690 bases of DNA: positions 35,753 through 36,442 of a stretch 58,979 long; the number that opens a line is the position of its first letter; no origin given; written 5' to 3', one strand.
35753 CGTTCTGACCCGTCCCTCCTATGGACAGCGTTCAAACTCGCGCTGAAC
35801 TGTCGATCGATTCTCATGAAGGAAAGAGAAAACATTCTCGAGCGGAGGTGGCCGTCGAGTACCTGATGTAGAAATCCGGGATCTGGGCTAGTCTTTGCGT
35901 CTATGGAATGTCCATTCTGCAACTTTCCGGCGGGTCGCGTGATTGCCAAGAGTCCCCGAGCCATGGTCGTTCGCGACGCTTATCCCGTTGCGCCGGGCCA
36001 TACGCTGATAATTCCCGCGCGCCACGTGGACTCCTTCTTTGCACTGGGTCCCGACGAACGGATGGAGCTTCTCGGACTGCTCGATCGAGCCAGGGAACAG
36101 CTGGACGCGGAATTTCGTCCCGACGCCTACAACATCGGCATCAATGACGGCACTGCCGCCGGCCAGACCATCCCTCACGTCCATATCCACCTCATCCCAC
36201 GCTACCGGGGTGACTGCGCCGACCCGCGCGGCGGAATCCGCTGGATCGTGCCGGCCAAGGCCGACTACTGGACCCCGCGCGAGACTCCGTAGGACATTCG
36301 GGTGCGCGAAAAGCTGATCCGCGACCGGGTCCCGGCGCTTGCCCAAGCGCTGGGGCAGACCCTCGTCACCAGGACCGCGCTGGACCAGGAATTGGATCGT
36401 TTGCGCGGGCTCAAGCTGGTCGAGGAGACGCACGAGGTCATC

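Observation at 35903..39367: HIT protein plus 1021-aa MazG-PLD-DExH helicase fusion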

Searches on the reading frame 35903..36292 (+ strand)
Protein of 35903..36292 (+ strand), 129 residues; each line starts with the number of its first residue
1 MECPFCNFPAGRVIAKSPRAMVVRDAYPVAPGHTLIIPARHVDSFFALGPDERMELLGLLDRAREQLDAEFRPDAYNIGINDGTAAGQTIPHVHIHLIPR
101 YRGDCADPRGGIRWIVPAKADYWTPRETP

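Call 3: search_protein_families(library=pfam, proteins=[window:35903-36292:+], max_evalue=0.1)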
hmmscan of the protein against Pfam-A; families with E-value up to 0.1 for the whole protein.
window:35903-36292:+ (129 aa): 2 families
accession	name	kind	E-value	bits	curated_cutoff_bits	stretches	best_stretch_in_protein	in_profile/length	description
PF01230.28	HIT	-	3.1e-24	85.9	21.5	1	12-102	7-97/98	HIT domain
PF11969.13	DcpS_C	-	5e-09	37.1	24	1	11-99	14-101/114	Scavenger mRNA decapping enzyme C-term binding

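Call 4: search_protein_families(library=padloc, proteins=[window:35903-36292:+], max_evalue=0.1)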
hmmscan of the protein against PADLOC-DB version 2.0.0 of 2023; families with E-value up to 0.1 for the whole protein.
window:35903-36292:+ (129 aa): 1 family
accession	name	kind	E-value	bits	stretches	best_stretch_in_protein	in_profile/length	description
PDLC00441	ThsC2|ThsC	-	1.6e-12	45.5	1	2-98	13-113/148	HIT family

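Call 5: search_protein_families(library=ncbifam, proteins=[window:35903-36292:+], max_evalue=0.1)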
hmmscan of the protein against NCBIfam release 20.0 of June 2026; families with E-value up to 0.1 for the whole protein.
window:35903-36292:+ (129 aa): 4 families
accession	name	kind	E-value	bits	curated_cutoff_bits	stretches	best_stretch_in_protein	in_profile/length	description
NF052622.1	ATPAdlTfActino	equivalog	7.4e-19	67.9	290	1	10-105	51-147/176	ATP adenylyltransferase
NF045834.1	M_plasma_HinT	exception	7.1e-11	42.9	130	1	18-100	19-101/102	histidine triad protein HinT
NF007965.0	PRK10687.1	equivalog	4.5e-05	23.5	206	1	21-98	27-105/119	purine nucleoside phosphoramidase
NF008724.0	PRK11720.1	equivalog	0.0091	15.1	448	1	12-97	211-299/348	UDP-glucose--hexose-1-phosphate uridylyltransferase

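Call 7: search_solved_structures(query=window:35903-36292:+, max_evalue=0.001)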
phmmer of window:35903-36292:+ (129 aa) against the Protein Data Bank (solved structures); distinct sequences matched with E-value up to 0.001: 49.
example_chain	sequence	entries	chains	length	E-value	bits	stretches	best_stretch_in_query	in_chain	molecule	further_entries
3imi_A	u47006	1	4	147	1.2e-16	64.2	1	3-102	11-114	HIT family protein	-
6af2_A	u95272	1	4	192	4.3e-16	62.5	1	9-105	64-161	HIT domain-containing protein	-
3wo5_A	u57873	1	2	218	7.9e-16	61.6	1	2-105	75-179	AP-4-A phosphorylase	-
3ano_A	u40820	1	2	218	1.6e-15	60.6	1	2-105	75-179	AP-4-A phosphorylase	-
1fhi_A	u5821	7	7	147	3.4e-15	59.5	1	16-105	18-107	FRAGILE HISTIDINE TRIAD PROTEIN | FRAGILE HISTIDINE PROTEIN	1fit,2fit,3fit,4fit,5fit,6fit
9uch_A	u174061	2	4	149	1.2e-14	57.7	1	16-105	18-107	Bis(5'-adenosyl)-triphosphatase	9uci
7p8p_A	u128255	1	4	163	2.8e-14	56.6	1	13-105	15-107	Bis(5'-adenosyl)-triphosphatase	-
2fhi_A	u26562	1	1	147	3.3e-14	56.3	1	16-105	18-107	FRAGILE HISTIDINE TRIAD PROTEIN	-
1ems_A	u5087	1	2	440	5.1e-14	55.7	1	6-107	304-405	NIT-FRAGILE HISTIDINE TRIAD FUSION PROTEIN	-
2eo4_A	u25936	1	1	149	1.5e-13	54.2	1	11-107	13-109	150aa long hypothetical histidine triad nucleotide-binding protein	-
3o0m_A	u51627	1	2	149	4.3e-13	52.7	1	1-106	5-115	HIT family protein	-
3ksv_A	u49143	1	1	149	1.6e-12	50.8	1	3-101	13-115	Uncharacterized protein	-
1y23_A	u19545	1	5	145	4.6e-12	49.4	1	3-104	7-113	Histidine triad protein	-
3l7x_A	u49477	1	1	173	5.5e-11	45.9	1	2-103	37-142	Putative Hit-like protein involved in cell-cycle regulation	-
6d6j_A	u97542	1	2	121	5.9e-11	45.8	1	1-98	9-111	HIT family hydrolase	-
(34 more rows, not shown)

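Call 77: find_homologous_proteins(query=window:35903-36292:+, max_evalue=1e-15)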
Query window:35903-36292:+ (129 aa): 6657 proteins with E <= 1e-15 among 6770 candidates; the best 120 are listed.
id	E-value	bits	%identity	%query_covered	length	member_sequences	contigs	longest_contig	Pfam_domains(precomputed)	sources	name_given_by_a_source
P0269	3.6e-70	252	81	100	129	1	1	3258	PF11969.14,PF01230.30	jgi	jgi:diadenosine tetraphosphate (Ap4A) HIT family hydrolase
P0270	1.5e-69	250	100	84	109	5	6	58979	PF11969.14,PF01230.30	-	-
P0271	1.2e-63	231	77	99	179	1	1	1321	PF11969.14,PF01230.30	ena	-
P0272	3.1e-60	220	71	100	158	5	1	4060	PF11969.14,PF01230.30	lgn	-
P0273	3.6e-59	217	70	98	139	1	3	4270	PF11969.14,PF01230.30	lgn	-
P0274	7.5e-58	212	69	98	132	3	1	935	PF11969.14,PF01230.30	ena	-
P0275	1.9e-57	211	69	98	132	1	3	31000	PF11969.14,PF01230.30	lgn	-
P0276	1.9e-57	211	83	84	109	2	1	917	PF11969.14,PF01230.30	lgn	-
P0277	2.1e-57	211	82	84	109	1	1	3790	PF11969.14,PF01230.30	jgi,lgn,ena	-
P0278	3.1e-57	210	70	97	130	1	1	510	PF11969.14,PF01230.30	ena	-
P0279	3.6e-57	210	69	96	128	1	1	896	PF11969.14,PF01230.30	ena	-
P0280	8.9e-57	209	66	96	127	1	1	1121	PF11969.14,PF01230.30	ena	-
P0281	1.1e-56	209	72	98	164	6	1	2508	PF11969.14,PF01230.30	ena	-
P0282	1.3e-56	208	67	96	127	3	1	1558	PF11969.14,PF01230.30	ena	-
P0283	2.6e-56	207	69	98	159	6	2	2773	PF11969.14,PF01230.30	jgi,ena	jgi:diadenosine tetraphosphate (Ap4A) HIT family hydrolase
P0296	1.5e-55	205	69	98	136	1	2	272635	PF11969.14,PF01230.30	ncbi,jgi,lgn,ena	jgi:diadenosine tetraphosphate (Ap4A) HIT family hydrolase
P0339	2.8e-54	201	68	96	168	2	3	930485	PF11969.14,PF01230.30,PF02744.23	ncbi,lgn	-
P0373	8.4e-54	199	69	96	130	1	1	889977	PF11969.14,PF01230.30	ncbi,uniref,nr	ncbi:AP-4-A phosphorylase [Rubrivivax sp. A210]|uniref:HIT family protein n=1 Tax=Rubrivivax sp. A21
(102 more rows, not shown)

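Call 78: find_encoding_contigs(protein=P0373, flank=5000, max_places=1)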
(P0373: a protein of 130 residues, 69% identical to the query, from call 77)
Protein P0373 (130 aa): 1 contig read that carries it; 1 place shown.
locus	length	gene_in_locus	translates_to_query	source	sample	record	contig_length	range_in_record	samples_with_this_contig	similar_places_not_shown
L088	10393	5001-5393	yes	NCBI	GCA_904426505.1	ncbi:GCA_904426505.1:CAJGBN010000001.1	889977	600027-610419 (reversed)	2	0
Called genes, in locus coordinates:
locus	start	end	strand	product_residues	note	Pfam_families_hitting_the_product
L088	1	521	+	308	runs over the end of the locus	-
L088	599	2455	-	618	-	PF14311:DUF4379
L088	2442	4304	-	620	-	PF20720:nSTAND3 (faint), PF04851:ResIII (faint), PF09848:SLFN-g3_helicase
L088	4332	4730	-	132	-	PF03819:MazG (weak), PF12643:MazG-like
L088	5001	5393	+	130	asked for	PF11969:DcpS_C, PF01230:HIT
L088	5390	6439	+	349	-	PF01844:HNH (weak), PF13395:HNH_4 (weak)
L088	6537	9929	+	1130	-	PF13289:SIR2_2, PF05729:NACHT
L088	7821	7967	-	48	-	-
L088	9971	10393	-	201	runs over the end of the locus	-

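Call 79: find_encoding_contigs(protein=P0339, flank=5000, max_places=1)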
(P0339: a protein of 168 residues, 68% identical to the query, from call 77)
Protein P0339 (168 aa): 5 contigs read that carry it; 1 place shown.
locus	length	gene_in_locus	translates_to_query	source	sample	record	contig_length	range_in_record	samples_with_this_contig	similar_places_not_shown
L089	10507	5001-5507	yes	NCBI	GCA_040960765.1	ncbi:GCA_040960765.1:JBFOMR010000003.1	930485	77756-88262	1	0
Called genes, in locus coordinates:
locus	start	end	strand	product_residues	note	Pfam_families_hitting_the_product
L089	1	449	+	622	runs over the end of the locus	PF00999:Na_H_Exchanger, PF02254:TrkA_N, PF27452:KefB_C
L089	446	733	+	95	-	PF03992:ABM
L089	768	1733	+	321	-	PF13280:WYL, PF25583:WCX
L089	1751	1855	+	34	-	-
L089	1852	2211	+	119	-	-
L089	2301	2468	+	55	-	-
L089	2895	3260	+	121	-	PF21716:dnstrm_HI1420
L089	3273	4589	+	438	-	PF09903:DUF2130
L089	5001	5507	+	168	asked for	PF02744:GalP_UDP_tr_C (weak), PF11969:DcpS_C, PF01230:HIT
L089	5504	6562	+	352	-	-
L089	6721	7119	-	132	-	PF01850:PIN (faint), PF13470:PIN_3, PF18477:PIN_9 (weak)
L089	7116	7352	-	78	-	PF01402:RHH_1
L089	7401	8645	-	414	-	PF13173:AAA_14, PF13635:DUF4143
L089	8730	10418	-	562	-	PF00580:UvrD-helicase (faint), PF13086:AAA_11 (weak), PF13245:AAA_19, PF13604:AAA_30, PF01443:Viral_helicase1 (faint), PF05127:NAT10_TcmA_helicase, PF18335:SH3_13 (weak), PF13538:UvrD_C_2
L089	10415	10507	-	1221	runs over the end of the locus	PF00580:UvrD-helicase, PF13245:AAA_19 (weak), PF13361:UvrD_C, PF13538:UvrD_C_2 (faint)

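Call 80: find_encoding_contigs(protein=P0296, flank=5000, max_places=1)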
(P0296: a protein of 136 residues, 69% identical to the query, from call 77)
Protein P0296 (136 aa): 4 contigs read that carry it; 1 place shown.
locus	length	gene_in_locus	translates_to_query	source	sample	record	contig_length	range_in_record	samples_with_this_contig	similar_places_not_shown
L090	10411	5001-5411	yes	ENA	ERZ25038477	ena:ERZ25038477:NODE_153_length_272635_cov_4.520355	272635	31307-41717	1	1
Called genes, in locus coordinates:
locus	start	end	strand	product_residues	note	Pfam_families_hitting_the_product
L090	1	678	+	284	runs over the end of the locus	PF00561:Abhydrolase_1, PF12697:Abhydrolase_6, PF00326:Peptidase_S9 (faint), PF12146:Hydrolase_4 (faint)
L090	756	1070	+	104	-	PF08681:TacA1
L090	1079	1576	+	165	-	PF00583:Acetyltransf_1, PF13673:Acetyltransf_10, PF13508:Acetyltransf_7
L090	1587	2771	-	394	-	-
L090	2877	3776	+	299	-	PF00126:HTH_1, PF03466:LysR_substrate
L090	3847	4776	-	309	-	PF13391:HNH_2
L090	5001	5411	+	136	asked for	PF11969:DcpS_C, PF01230:HIT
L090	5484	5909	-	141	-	PF01850:PIN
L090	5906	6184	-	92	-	PF02604:PhdYeFM_antitox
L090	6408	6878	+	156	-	PF13545:HTH_Crp_2 (faint), PF13560:HTH_31, PF13744:HTH_37 (weak), PF01381:HTH_3, PF12844:HTH_19 (weak)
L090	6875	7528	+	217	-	PF08843:AbiEii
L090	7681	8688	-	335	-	PF03401:TctC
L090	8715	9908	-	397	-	PF02515:CoA_transf_3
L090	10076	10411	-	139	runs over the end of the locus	PF13470:PIN_3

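Call 81: search_protein_families(library=pfam, proteins=[L088:5390-6439:+, L089:5504-6562:+, L090:3847-4776:-, L088:599-2455:-, L088:2442-4304:-], max_evalue=0.05)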
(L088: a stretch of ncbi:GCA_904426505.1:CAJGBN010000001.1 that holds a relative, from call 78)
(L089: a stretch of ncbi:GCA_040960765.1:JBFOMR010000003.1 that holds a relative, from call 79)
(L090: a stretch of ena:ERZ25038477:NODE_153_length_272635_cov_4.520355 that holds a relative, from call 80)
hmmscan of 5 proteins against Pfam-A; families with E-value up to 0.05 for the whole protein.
L088:5390-6439:+ (349 aa): 2 families
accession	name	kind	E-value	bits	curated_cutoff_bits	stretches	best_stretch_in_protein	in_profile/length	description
PF01844.29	HNH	-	9.7e-07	29.3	21.4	1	232-274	1-46/47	HNH endonuclease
PF13395.12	HNH_4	-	5.1e-06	26.8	22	1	240-276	16-52/54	HNH endonuclease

L089:5504-6562:+ (352 aa): 2 families
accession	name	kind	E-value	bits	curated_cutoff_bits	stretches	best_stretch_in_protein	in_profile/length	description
PF13395.12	HNH_4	-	3.9e-05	24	22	1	245-278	19-52/54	HNH endonuclease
PF01844.29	HNH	-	0.00047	20.7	21.4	1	233-276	1-46/47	HNH endonuclease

L090:3847-4776:- (309 aa): 1 family
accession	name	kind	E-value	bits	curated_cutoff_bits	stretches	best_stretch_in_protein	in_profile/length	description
PF13391.12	HNH_2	-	3.1e-10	40.2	21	1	201-252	1-66/66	HNH endonuclease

L088:599-2455:- (618 aa): 5 families
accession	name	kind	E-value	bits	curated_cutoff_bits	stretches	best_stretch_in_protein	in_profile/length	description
PF14311.12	DUF4379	-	1.3e-82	272.3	24.5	6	43-97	1-55/56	Probable Treble clef zinc finger domain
PF04480.18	DUF559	-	0.00044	20.5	20.6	1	284-336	47-93/109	Protein of unknown function (DUF559)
PF18741.7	MTES_1575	-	0.00061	20.2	38.2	1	267-334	11-79/96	REase_MTES_1575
PF09723.15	Zn_ribbon_8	-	0.0022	18.4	34.4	1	444-471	7-34/41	Zinc ribbon domain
PF23455.1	DUF7129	-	0.0035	17.5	30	1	436-473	5-37/45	Domain of unknown function (DUF7129)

L088:2442-4304:- (620 aa): 20 families
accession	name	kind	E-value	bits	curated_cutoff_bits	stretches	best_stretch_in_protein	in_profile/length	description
PF09848.15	SLFN-g3_helicase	-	1.5e-103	347.2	24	1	264-606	2-354/354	Schlafen group 3, DNA/RNA helicase domain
PF04851.21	ResIII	-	8.2e-07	29.5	22.5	1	332-355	120-142/164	Type III restriction enzyme, res subunit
PF20720.3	nSTAND3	-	2.4e-05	24.5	27.2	1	262-299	16-53/155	Novel STAND NTPase 3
PF13245.12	AAA_19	-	6.3e-05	23.6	25.1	1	262-350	10-103/134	AAA domain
PF13086.12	AAA_11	-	6.6e-05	23.2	27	1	249-295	11-45/257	AAA domain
PF13401.12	AAA_22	-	8.4e-05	23.3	27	1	262-351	4-98/130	AAA domain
PF13604.12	AAA_30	-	0.00021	21.5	27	1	243-351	5-102/191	AAA domain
PF07088.17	GvpD_P-loop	-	0.00092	19.6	24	1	262-317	9-65/189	GvpD gas vesicle protein, P-loop domain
PF25199.1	nSTAND_NTPase5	-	0.0029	17.9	34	1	256-304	34-83/145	Novel STAND NTPase 5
PF06745.19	ATPase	-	0.0056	16.5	26.6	1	264-308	20-65/231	KaiC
PF13191.12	AAA_16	-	0.006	17.5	32.6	1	257-297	18-61/167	AAA ATPase domain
PF00004.35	AAA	-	0.0086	17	21.2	0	267-353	2-73/131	ATPase family associated with various cellular activities (AAA)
PF01695.23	IstB_IS21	-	0.012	15.5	24.1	1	264-318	93-147/238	IstB-like ATP binding protein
PF00270.35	DEAD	-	0.017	15.3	26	0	337-354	117-133/167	DEAD/DEAH box helicase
PF24883.2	NPHP3_N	-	0.018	15.7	24.8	1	260-297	19-56/164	Nephrocystin 3, N-terminal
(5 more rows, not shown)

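Call 105: search_solved_structures(query=L088:5390-6439:+, max_evalue=1)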
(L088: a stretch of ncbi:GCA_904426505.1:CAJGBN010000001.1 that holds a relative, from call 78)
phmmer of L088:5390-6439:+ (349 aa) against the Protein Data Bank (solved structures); distinct sequences matched with E-value up to 1: 1.
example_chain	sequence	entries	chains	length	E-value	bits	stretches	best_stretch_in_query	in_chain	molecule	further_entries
6o56_A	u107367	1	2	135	0.078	15.2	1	240-278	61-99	CRISPR-associated endonuclease Cas9/Csn1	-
